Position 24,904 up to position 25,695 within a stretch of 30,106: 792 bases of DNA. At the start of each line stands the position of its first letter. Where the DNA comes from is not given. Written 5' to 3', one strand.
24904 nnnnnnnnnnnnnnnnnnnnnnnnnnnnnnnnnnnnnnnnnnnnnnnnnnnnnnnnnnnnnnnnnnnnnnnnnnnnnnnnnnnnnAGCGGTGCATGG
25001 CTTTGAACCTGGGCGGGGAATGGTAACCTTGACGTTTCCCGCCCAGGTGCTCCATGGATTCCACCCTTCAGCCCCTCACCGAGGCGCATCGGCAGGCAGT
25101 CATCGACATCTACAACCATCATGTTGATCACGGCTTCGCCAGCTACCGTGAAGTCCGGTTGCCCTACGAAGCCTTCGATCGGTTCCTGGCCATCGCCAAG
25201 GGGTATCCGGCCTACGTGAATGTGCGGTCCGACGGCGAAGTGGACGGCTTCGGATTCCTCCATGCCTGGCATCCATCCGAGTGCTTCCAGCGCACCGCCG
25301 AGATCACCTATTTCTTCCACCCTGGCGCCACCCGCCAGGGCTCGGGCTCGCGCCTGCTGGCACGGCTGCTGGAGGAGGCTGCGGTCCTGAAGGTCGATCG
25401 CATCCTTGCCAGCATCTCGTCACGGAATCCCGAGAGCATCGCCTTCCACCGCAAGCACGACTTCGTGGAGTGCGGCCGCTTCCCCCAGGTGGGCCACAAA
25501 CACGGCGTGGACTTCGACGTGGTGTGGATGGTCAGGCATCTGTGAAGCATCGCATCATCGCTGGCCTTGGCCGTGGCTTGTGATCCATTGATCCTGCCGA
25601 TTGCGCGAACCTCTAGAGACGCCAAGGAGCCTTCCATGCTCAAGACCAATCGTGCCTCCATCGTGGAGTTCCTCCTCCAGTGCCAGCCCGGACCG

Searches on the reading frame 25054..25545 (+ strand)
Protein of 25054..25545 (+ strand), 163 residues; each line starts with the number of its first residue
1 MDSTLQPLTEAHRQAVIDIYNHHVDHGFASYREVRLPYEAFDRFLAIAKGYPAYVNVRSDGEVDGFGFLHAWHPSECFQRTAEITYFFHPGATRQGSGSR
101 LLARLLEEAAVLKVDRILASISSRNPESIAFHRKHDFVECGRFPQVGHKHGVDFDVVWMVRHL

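Call 3: search_protein_families(library=pfam, proteins=[window:25054-25545:+])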
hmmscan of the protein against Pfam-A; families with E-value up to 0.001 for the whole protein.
window:25054-25545:+ (163 aa): 4 families
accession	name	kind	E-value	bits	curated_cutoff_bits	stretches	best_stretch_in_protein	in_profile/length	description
PF00583.31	Acetyltransf_1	-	8.8e-10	39.3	20.7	1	39-137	19-116/116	Acetyltransferase (GNAT) family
PF13302.13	Acetyltransf_3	-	8e-09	36.7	25.4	1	4-137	3-137/138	Acetyltransferase (GNAT) domain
PF13508.13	Acetyltransf_7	-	9.2e-05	23.2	27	1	61-139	13-84/84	Acetyltransferase (GNAT) domain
PF13420.13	Acetyltransf_4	-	0.00045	20.7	24.3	1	36-158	32-155/155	Acetyltransferase (GNAT) domain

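Call 4: search_protein_families(library=ncbifam, proteins=[window:25054-25545:+])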
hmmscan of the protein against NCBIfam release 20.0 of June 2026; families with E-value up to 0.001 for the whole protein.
window:25054-25545:+ (163 aa): 4 families
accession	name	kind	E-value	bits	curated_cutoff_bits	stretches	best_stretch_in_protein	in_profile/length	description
NF040504.1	resist_ArsN1b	equivalog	9.2e-22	77.5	210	1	9-161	5-157/159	arsinothricin resistance N-acetyltransferase ArsN1 family B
NF040502.1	PPT_acetyltrans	equivalog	3.4e-16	59.5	300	1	6-159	11-164/183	phosphinothricin N-acetyltransferase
NF040503.1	resist_ArsN1a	equivalog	5.7e-15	55.4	170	1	11-160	7-156/159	arsinothricin resistance N-acetyltransferase ArsN1 family A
TIGR03585.1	PseH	equivalog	0.00012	22.1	93.1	1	78-159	74-155/156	UDP-4-amino-4,6-dideoxy-N-acetyl-beta-L-altrosamine N-acetyltransferase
